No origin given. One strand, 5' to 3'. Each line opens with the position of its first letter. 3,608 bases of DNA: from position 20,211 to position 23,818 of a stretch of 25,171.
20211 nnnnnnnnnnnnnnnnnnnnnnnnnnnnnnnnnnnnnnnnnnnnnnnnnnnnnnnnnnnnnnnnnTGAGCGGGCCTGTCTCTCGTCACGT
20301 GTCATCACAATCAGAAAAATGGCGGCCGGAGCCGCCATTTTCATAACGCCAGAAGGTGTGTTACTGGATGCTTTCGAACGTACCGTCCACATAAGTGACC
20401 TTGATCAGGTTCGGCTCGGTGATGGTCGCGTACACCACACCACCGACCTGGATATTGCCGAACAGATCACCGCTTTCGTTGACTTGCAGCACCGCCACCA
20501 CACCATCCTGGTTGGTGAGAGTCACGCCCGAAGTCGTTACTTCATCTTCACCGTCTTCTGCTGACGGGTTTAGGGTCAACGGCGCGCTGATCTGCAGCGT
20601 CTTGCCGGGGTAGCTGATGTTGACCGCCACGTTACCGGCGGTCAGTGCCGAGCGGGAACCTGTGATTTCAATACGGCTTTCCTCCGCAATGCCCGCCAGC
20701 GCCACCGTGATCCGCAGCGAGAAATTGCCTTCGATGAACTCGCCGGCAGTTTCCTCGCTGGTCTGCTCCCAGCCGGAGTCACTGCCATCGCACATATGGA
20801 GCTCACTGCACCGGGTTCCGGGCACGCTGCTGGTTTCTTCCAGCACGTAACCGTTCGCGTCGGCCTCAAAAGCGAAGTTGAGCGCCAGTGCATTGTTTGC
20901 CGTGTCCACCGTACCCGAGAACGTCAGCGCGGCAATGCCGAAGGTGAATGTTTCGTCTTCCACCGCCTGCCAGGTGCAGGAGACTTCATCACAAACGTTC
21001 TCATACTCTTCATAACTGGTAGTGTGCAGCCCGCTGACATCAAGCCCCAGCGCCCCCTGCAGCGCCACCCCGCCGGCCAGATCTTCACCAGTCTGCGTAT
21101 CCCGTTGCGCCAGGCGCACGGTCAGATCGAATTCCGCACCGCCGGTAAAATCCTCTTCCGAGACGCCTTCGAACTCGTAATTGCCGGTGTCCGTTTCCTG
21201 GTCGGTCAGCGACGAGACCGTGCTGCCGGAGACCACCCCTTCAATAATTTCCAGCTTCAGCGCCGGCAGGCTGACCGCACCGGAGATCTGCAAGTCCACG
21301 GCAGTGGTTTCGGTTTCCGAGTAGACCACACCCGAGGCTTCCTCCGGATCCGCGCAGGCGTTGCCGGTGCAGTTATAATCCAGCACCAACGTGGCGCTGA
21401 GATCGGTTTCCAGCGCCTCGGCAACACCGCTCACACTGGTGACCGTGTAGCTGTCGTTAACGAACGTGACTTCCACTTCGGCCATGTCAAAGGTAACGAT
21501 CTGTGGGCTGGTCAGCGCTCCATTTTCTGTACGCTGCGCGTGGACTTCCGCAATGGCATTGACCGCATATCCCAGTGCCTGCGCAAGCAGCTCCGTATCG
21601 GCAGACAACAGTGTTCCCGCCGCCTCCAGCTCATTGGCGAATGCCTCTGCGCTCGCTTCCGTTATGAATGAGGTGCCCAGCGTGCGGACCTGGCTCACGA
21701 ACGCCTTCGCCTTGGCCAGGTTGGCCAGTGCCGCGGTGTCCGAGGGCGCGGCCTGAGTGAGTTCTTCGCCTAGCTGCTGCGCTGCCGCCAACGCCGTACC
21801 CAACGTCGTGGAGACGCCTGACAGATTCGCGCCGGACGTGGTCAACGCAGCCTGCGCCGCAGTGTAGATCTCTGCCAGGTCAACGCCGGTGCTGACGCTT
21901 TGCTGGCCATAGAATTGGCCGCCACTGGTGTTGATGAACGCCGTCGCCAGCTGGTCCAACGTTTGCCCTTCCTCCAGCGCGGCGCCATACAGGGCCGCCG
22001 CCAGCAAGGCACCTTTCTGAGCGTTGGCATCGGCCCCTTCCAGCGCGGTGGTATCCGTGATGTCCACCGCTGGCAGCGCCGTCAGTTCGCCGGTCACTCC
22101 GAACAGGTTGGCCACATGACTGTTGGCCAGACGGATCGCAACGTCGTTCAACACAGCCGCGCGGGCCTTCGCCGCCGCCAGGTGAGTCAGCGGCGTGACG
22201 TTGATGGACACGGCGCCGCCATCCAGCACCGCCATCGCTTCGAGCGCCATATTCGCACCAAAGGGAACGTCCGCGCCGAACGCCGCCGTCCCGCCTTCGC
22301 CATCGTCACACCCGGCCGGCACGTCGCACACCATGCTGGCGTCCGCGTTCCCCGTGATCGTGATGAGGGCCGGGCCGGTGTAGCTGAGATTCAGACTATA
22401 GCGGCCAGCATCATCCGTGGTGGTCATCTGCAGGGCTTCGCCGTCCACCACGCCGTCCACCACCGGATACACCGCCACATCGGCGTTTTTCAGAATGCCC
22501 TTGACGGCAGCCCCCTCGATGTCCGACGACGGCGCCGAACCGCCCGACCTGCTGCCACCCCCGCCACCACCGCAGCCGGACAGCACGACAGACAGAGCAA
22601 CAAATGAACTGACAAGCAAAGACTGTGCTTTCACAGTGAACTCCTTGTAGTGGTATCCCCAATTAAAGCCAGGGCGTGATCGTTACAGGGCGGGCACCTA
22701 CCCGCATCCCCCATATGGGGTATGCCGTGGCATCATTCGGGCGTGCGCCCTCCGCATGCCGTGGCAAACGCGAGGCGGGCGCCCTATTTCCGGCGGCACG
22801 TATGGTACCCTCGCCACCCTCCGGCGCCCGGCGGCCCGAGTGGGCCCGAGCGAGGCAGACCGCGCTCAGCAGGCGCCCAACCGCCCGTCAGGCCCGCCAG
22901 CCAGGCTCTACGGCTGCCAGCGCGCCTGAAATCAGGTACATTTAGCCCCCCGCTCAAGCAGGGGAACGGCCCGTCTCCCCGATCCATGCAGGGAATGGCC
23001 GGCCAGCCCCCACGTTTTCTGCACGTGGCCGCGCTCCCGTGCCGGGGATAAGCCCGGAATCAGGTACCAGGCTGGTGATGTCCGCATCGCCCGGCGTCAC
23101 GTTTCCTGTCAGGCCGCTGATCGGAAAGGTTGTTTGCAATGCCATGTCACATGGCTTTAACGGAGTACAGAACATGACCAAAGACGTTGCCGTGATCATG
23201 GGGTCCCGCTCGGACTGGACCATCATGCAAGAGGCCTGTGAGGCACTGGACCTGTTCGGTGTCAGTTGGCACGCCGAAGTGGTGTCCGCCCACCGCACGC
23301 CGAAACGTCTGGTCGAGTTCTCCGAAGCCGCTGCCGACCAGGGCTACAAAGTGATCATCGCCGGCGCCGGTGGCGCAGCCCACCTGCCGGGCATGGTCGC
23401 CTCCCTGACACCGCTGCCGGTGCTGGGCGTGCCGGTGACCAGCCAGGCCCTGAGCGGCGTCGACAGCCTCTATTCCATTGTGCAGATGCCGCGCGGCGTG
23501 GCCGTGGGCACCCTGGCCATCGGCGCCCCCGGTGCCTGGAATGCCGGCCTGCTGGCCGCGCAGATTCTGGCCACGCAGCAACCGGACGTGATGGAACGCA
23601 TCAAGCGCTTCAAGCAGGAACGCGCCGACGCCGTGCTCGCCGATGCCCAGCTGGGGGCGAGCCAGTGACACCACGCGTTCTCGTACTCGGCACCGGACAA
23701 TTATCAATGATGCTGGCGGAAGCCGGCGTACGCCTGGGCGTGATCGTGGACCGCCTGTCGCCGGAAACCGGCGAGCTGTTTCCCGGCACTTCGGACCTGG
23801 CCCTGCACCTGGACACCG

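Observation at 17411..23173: Three-gene block: LuxR-HTH/pseudo-hydrolase regulator, orphan beta-barrel OMP, and giant acidic Gly-tethered surface lipoprotein with long repeat-containing leader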

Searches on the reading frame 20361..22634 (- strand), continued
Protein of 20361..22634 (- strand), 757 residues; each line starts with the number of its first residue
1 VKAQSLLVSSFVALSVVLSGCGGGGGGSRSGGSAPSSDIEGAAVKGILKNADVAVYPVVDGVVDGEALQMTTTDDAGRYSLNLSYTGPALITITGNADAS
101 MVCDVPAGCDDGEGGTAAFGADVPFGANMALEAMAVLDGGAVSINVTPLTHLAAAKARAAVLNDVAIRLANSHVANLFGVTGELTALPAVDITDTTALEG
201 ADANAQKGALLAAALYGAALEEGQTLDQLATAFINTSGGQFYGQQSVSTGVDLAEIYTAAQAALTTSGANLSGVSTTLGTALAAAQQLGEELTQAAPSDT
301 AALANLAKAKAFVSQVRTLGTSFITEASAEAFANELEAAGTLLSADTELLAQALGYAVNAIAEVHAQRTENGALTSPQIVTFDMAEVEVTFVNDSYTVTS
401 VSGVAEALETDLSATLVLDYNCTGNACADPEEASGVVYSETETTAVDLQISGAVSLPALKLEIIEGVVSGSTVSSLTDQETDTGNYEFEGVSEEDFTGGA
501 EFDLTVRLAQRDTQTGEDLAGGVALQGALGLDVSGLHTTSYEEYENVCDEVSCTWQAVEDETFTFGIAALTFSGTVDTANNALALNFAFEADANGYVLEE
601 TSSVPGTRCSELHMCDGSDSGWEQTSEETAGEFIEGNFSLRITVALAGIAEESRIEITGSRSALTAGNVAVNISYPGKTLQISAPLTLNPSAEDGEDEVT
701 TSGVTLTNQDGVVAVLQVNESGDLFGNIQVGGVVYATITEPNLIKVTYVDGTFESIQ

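Call 101: search_protein_families(library=pfam, proteins=[L020:137-5794:+, L020:7625-9595:+, L020:11266-13125:-, L019:3920-5698:+, L019:7437-9389:-, L019:9648-11816:+, L019:3229-3987:+, L019:1151-2101:-], max_evalue=0.001)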
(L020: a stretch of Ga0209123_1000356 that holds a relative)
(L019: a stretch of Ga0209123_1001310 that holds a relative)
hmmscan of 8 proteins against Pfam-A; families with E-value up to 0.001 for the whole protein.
L020:137-5794:+ (1885 aa): 10 families
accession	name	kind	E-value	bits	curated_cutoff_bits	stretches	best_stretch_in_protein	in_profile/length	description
PF13620.12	CarboxypepD_reg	-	1.4e-103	339.8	32.3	10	542-615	2-73/82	Carboxypeptidase regulatory-like domain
PF13715.12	CarbopepD_reg_2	-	6.6e-49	164.3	32.2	5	542-604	1-58/88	CarboxypepD_reg-like domain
PF17210.9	SdrD_B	-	7.3e-45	152.2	29.7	4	1139-1190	21-70/112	SdrD B-like domain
PF17802.7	SpaA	-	6.7e-20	71.5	23.1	0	1226-1304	2-78/91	Prealbumin-like fold domain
PF13229.12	Beta_helix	-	1.4e-18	67.4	25.9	2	74-242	2-142/158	Right handed beta helix region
PF11974.14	bMG3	-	1.8e-09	37.9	34.9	0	743-785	19-60/103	Bacterial alpha-2-macroglobulin MG3 domain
PF05048.19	NosD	-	2.2e-08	34.2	23.6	2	117-254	49-167/212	Periplasmic copper-binding protein (NosD)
PF09430.16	EMC7_beta-sandw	-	7.6e-08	33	26.6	0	1552-1573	23-44/122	ER membrane protein complex subunit 7, beta-sandwich domain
PF00576.27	Transthyretin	-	7.3e-07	30.2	25.3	0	1227-1296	1-73/109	HIUase/Transthyretin family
PF16405.10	DUF5013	-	0.00023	21.8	28.5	0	672-704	59-91/149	Domain of unknown function (DUF5013)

L020:7625-9595:+ (656 aa): 8 families
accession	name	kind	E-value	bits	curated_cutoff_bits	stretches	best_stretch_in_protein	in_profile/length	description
PF08448.16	PAS_4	-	3.7e-25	88.7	23.1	2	213-311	13-110/110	PAS fold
PF13426.13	PAS_9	-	1.6e-15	57.7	27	1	211-308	7-103/103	PAS domain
PF02518.31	HATPase_c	-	2.5e-11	44.4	26.4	1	563-654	3-107/111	Histidine kinase-, DNA gyrase B-, and HSP90-like ATPase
PF07730.19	HisKA_3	-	3.9e-10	40.6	24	1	456-523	2-68/68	Histidine kinase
PF00989.32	PAS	-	1.5e-08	35.1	22.6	1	195-306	1-113/113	PAS fold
PF13188.13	PAS_8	-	2.8e-08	33.8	21.8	0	197-243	3-45/65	PAS domain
PF08447.18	PAS_3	-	6e-08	33.3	25.6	1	218-302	2-88/89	PAS fold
PF13581.12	HATPase_c_2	-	0.00087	19.7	27.4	0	572-650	38-123/127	Histidine kinase-like ATPase domain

L020:11266-13125:- (619 aa): 0 families

L019:3920-5698:+ (592 aa): 4 families
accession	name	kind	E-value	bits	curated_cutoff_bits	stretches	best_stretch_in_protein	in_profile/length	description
PF13620.12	CarboxypepD_reg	-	1.5e-24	86.6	32.3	2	223-284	2-61/82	Carboxypeptidase regulatory-like domain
PF17210.9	SdrD_B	-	2.4e-11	44.3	29.7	0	248-281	35-68/112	SdrD B-like domain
PF13715.12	CarbopepD_reg_2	-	3.8e-11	43.3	32.2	1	223-283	1-56/88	CarboxypepD_reg-like domain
PF17802.7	SpaA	-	0.00013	22.5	23.1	0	231-276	11-57/91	Prealbumin-like fold domain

L019:7437-9389:- (650 aa): 8 families
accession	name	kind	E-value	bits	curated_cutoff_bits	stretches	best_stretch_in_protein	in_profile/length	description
PF00072.30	Response_reg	-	3.8e-50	169.2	30.2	2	14-124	2-110/111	Response regulator receiver domain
PF02518.31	HATPase_c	-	2.3e-18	67.1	26.4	1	389-511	2-109/111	Histidine kinase-, DNA gyrase B-, and HSP90-like ATPase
PF13426.13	PAS_9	-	1.3e-16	61.1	27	1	156-258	2-103/103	PAS domain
PF00989.32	PAS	-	3.7e-13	49.9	22.6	1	146-256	2-113/113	PAS fold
PF08448.16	PAS_4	-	2.2e-08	34.7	23.1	1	152-261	2-110/110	PAS fold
PF13188.13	PAS_8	-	1.6e-06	28.2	21.8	1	146-199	2-52/65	PAS domain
PF08447.18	PAS_3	-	2.4e-05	24.9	25.6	1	169-252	3-88/89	PAS fold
PF00512.31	HisKA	-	2.6e-05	24.6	26.9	1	285-342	5-61/66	His Kinase A (phospho-acceptor) domain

L019:9648-11816:+ (722 aa): 7 families
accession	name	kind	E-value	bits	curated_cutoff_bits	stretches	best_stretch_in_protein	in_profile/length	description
PF08448.16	PAS_4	-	3e-24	85.8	23.1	2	279-377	13-110/110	PAS fold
PF13426.13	PAS_9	-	1.7e-12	47.9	27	1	278-374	8-103/103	PAS domain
PF02518.31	HATPase_c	-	8.1e-10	39.6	26.4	1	629-719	3-106/111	Histidine kinase-, DNA gyrase B-, and HSP90-like ATPase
PF07730.19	HisKA_3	-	1e-09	39.2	24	1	522-589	2-68/68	Histidine kinase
PF13188.13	PAS_8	-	8.3e-07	29.1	21.8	0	261-309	1-50/65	PAS domain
PF00989.32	PAS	-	1.2e-06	29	22.6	1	262-372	2-113/113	PAS fold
PF08447.18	PAS_3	-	7.6e-06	26.6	25.6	1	284-368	2-88/89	PAS fold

L019:3229-3987:+ (252 aa): 1 family
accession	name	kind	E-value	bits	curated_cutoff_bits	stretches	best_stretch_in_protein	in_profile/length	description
PF13229.12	Beta_helix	-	1.2e-12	48.2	25.9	1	55-221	14-156/158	Right handed beta helix region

L019:1151-2101:- (316 aa): 2 families
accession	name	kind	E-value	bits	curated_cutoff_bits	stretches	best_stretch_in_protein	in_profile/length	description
PF04280.21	Tim44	-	1.2e-41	142.7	29.6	1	172-315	3-147/147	Tim44-like domain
PF09849.14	DUF2076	-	0.00025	21.6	38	1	43-107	117-189/265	Uncharacterized protein conserved in bacteria (DUF2076)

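Call 115: search_solved_structures(query=A9, max_evalue=1, show_alignments=1)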
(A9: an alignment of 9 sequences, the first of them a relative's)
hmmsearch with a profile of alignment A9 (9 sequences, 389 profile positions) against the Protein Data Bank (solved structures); distinct sequences matched with E-value up to 1: 1.
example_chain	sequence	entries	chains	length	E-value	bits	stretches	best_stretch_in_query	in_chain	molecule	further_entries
4gd5_A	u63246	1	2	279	0.011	18.1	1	2-53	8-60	Phosphate ABC transporter, phosphate-binding protein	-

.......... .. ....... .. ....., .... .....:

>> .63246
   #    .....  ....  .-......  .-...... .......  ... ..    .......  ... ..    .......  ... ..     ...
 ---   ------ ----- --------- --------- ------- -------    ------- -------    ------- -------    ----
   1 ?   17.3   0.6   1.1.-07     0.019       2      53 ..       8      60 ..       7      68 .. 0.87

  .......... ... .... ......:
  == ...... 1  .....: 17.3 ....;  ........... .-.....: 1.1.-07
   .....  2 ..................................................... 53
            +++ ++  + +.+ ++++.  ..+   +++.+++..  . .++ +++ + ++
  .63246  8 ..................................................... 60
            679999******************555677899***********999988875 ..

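Call 119: search_protein_families(library=pfam, alignment_id=A8, max_evalue=0.1)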
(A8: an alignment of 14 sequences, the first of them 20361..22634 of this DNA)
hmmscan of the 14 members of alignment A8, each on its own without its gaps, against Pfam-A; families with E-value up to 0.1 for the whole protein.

A. member 1, window:20361-22634:- (757 aa): 0 families

B. families by the number of members that match (of 14 scanned): 10 families
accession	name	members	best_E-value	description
PF13620.12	CarboxypepD_reg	2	0.0012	Carboxypeptidase regulatory-like domain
PF17210.9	SdrD_B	1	0.0074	SdrD B-like domain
PF11974.14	bMG3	1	0.012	Bacterial alpha-2-macroglobulin MG3 domain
PF16378.10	DUF4988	1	0.016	Domain of unknown function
PF22902.2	NOMO1-like_9th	1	0.031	BOS complex subunit NOMO1-like, beta sandwich domain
PF18957.6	RibLong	1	0.053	Long Rib domain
PF06662.19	C5-epim_C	1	0.059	D-glucuronyl C5-epimerase C-terminus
PF07167.19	PhaC_N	1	0.068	Poly-beta-hydroxybutyrate polymerase (PhaC) N-terminus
PF16371.11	MetallophosN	1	0.07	N terminal of Calcineurin-like phosphoesterase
PF22278.2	DUF6958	1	0.083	Family of unknown function (DUF6958)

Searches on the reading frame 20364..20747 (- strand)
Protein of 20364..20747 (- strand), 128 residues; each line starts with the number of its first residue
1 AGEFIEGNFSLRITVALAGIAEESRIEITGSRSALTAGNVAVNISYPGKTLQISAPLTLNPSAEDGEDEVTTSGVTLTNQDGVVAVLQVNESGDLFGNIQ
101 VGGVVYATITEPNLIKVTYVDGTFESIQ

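Call 110: search_solved_structures(query=A10, max_evalue=10)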
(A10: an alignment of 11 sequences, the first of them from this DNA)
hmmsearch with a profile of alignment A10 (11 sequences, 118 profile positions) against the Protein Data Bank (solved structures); distinct sequences matched with E-value up to 10: 8.
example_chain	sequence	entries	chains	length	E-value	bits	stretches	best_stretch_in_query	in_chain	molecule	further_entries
2ila_A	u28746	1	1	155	0.19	15.1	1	3-62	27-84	INTERLEUKIN-1 ALPHA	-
8bl6_A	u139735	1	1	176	0.41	14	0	33-72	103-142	dIG14-scdim-EF62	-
5hqh_A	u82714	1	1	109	0.61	13.4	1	13-76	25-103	Lmo2119 protein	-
2kki_A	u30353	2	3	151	1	12.7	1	6-62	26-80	Interleukin-1 alpha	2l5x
3fhm_A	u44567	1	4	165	1.1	12.6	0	59-101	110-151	uncharacterized protein ATU1752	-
5uc6_A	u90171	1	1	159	1.1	12.6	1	6-62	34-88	Interleukin-1 alpha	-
4h4j_A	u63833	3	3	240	1.1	12.6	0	98-115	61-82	hypothetical protein | Uncharacterized protein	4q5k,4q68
4lin_A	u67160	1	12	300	1.6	12.1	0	38-91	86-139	Tail needle protein gp26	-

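Call 111: search_protein_families(library=pfam, alignment_id=A10, max_evalue=10)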
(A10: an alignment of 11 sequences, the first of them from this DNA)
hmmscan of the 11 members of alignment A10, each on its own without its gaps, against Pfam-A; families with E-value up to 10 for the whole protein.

A. member 1, seq(128 aa): 0 families

B. families by the number of members that match (of 11 scanned): 7 families
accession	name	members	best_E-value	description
PF16640.11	Big_3_5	1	0.0046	Bacterial Ig-like domain (group 3)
PF17803.7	Cadherin_4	1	0.015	Bacterial cadherin-like domain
PF05481.17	Myco_19_kDa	1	0.03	Mycobacterium 19 kDa lipoprotein antigen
PF08865.16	DUF1830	1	0.074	Domain of unknown function (DUF1830)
PF02604.26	PhdYeFM_antitox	1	0.083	Antitoxin Phd_YefM, type II toxin-antitoxin system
PF06200.19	tify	1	0.1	tify domain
PF12654.12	DUF3786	1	0.14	Domain of unknown function (DUF3786)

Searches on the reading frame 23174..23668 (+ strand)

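Call 122: search_protein_families(library=pfam, proteins=[window:23174-23668:+], max_evalue=0.001)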
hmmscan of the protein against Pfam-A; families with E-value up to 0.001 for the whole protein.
window:23174-23668:+ (164 aa): 1 family
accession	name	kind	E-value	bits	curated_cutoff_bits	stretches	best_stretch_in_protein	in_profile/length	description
PF00731.26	AIRC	-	1.1e-61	207.2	30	1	5-151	2-146/148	AIR carboxylase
